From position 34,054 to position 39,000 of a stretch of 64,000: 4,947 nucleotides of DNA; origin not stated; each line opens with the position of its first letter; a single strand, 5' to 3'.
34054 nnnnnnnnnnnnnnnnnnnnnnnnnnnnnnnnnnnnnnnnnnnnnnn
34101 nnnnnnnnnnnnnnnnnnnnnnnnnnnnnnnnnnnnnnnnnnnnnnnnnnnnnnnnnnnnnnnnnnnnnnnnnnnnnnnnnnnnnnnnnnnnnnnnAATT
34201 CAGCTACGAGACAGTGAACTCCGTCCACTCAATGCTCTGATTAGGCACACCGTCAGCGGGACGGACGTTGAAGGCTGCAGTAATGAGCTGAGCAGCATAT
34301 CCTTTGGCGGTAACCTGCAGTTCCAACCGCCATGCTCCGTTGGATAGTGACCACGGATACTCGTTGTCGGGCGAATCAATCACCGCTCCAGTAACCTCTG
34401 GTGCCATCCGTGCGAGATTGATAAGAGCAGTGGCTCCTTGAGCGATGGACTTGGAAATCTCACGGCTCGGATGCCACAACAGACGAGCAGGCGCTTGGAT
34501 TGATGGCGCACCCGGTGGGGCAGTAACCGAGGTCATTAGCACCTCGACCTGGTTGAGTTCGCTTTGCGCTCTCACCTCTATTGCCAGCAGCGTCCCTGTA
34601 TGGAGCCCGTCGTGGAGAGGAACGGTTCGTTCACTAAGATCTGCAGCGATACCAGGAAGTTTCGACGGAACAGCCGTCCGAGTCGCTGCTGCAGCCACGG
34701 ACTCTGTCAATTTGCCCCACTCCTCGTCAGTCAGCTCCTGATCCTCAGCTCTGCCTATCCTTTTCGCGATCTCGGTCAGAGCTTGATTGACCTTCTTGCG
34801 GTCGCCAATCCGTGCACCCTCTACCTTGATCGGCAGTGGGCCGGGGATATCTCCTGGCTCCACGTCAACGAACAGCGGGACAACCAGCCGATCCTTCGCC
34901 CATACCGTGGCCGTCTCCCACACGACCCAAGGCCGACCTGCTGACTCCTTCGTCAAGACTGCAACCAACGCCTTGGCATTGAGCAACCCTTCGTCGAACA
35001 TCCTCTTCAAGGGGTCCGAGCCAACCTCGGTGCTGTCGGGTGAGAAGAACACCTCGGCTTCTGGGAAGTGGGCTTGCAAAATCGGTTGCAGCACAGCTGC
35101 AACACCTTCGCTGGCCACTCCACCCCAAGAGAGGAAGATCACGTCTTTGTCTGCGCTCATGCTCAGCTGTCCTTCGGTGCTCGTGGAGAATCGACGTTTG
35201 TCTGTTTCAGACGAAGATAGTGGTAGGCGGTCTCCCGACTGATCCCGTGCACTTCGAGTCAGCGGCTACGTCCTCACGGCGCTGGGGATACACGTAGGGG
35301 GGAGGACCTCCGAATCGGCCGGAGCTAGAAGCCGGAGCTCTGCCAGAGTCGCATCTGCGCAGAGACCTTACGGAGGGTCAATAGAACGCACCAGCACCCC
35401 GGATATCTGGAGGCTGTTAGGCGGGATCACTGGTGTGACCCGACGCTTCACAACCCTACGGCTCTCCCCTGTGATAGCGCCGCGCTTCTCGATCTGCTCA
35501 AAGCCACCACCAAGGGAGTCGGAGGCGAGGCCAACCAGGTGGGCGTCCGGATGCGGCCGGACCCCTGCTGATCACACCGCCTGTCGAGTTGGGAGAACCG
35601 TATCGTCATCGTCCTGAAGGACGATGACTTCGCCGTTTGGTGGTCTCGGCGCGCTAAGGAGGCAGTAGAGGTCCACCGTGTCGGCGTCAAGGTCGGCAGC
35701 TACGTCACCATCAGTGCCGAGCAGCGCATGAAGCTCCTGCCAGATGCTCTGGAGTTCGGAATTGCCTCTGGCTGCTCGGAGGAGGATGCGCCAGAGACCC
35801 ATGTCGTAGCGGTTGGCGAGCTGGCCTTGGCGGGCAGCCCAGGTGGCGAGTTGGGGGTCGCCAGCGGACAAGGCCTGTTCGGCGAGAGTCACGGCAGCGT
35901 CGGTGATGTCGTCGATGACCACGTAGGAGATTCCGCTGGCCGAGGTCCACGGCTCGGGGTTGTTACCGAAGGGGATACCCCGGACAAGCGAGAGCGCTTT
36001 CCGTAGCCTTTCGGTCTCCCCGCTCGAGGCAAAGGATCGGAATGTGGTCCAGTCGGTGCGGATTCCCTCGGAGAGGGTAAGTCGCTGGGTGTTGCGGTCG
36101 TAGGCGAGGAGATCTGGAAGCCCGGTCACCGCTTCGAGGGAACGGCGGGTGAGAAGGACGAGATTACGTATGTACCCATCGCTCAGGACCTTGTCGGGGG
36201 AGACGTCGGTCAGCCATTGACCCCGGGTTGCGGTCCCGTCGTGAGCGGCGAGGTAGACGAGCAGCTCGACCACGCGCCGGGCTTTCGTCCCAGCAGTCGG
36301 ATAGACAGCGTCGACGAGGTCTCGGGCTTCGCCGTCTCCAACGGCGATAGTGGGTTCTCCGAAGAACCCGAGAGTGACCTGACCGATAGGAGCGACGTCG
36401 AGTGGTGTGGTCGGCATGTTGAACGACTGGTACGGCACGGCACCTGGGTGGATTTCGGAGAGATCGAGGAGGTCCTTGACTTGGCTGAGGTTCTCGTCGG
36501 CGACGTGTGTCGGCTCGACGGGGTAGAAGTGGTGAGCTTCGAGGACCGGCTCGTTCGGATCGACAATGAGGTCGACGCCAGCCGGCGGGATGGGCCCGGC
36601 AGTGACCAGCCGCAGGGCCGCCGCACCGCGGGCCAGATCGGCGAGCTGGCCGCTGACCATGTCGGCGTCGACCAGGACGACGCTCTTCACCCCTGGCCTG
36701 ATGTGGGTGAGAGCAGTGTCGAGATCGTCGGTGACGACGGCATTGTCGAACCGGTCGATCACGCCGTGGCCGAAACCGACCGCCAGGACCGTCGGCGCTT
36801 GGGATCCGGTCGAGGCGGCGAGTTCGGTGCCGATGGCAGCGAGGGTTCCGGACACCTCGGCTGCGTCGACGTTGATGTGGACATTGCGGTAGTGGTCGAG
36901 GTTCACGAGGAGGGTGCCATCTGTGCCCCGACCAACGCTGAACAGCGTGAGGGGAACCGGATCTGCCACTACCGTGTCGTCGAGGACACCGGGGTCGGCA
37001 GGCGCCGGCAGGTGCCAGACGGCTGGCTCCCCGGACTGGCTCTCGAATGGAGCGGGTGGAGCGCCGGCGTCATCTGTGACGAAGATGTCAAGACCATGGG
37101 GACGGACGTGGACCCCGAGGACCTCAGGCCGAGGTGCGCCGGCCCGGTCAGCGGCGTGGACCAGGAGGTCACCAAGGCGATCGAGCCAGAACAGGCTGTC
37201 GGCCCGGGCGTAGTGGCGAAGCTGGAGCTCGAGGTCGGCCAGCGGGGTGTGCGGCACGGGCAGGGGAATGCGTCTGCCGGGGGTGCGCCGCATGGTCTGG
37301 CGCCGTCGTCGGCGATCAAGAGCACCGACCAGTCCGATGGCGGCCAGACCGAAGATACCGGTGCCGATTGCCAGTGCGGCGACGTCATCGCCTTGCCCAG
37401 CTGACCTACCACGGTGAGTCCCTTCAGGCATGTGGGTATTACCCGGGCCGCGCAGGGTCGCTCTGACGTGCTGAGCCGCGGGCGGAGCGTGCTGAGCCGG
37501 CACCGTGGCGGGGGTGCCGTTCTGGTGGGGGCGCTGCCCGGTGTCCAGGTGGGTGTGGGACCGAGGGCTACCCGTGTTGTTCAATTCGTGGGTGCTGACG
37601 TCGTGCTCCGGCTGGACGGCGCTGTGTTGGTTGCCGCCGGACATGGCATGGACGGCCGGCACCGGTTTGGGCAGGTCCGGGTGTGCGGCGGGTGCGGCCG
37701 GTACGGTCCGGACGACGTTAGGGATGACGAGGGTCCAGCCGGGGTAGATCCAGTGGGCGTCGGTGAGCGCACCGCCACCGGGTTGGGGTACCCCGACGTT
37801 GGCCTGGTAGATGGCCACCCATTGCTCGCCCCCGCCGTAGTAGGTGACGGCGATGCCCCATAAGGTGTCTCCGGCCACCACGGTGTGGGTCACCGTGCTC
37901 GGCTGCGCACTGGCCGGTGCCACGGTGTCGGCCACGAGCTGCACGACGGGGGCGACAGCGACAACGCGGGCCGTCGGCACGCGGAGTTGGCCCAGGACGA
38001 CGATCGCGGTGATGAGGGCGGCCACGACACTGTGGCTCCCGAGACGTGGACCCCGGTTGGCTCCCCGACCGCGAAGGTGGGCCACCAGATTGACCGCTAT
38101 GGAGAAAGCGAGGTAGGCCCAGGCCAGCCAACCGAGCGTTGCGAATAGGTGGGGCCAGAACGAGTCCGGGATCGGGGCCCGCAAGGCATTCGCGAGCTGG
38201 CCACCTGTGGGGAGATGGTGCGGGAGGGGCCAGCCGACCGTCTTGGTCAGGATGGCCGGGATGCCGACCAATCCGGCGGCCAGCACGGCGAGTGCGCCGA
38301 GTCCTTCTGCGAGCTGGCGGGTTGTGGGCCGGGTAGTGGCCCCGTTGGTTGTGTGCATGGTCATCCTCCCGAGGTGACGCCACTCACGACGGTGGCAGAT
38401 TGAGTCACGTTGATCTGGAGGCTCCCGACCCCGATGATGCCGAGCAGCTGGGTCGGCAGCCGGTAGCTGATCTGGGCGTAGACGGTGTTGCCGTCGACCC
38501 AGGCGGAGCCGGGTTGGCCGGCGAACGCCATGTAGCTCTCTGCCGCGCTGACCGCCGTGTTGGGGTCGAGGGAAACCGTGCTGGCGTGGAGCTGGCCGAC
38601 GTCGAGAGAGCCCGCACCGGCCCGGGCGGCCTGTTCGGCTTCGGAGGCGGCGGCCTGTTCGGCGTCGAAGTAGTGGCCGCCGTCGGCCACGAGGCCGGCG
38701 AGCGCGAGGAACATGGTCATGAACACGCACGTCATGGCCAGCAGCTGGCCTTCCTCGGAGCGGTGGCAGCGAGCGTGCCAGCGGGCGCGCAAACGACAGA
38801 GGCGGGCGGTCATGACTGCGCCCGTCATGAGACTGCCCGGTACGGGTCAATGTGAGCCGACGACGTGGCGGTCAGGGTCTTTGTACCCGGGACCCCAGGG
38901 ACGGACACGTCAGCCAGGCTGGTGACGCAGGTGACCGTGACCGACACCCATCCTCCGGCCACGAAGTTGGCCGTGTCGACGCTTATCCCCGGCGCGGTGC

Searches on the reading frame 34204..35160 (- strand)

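Call 87: search_protein_families(library=pfam, proteins=[window:34204-35160:-], max_evalue=0.00001)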
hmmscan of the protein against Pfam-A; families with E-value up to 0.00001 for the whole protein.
window:34204-35160:- (318 aa): 1 family
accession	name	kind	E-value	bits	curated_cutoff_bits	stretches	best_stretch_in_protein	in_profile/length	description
PF13676.11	TIR_2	-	1.4e-06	29.2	28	1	8-106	1-98/122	TIR domain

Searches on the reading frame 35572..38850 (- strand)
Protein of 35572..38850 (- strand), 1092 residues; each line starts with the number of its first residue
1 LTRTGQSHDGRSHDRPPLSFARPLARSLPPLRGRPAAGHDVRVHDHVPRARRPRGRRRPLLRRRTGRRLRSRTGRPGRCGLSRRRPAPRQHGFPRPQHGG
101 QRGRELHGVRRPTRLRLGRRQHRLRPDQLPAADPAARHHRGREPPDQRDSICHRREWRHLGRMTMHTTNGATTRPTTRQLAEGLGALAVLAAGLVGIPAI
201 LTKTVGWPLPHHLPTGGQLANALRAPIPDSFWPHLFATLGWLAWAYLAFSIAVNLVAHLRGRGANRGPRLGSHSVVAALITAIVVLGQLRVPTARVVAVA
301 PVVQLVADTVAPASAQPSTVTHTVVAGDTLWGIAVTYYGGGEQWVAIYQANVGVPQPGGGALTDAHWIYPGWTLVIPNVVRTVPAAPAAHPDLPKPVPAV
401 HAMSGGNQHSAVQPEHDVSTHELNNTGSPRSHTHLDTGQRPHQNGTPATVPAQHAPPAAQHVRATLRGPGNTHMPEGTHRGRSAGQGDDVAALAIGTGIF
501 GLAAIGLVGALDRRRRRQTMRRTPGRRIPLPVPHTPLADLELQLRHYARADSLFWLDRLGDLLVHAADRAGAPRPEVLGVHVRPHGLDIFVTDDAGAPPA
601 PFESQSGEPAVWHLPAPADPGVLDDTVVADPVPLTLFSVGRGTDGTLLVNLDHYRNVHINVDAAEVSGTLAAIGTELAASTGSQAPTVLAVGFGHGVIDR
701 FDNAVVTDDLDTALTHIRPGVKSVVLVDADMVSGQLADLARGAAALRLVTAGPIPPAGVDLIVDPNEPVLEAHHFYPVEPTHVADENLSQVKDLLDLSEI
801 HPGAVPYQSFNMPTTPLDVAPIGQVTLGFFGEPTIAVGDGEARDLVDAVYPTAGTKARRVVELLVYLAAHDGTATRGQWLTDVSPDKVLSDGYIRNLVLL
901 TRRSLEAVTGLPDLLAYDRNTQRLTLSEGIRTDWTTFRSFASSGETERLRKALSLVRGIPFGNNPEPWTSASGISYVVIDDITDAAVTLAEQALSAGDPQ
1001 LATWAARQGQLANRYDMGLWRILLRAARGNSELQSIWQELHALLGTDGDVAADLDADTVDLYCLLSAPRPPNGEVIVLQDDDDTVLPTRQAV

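Call 87: search_protein_families(library=pfam, proteins=[window:35572-38850:-], max_evalue=0.00001)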
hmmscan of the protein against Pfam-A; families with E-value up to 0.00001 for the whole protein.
window:35572-38850:- (1092 aa): 1 family
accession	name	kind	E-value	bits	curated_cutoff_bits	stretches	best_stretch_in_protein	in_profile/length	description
PF01476.26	LysM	-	3.5e-06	27.3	20.9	0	322-377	1-43/43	LysM domain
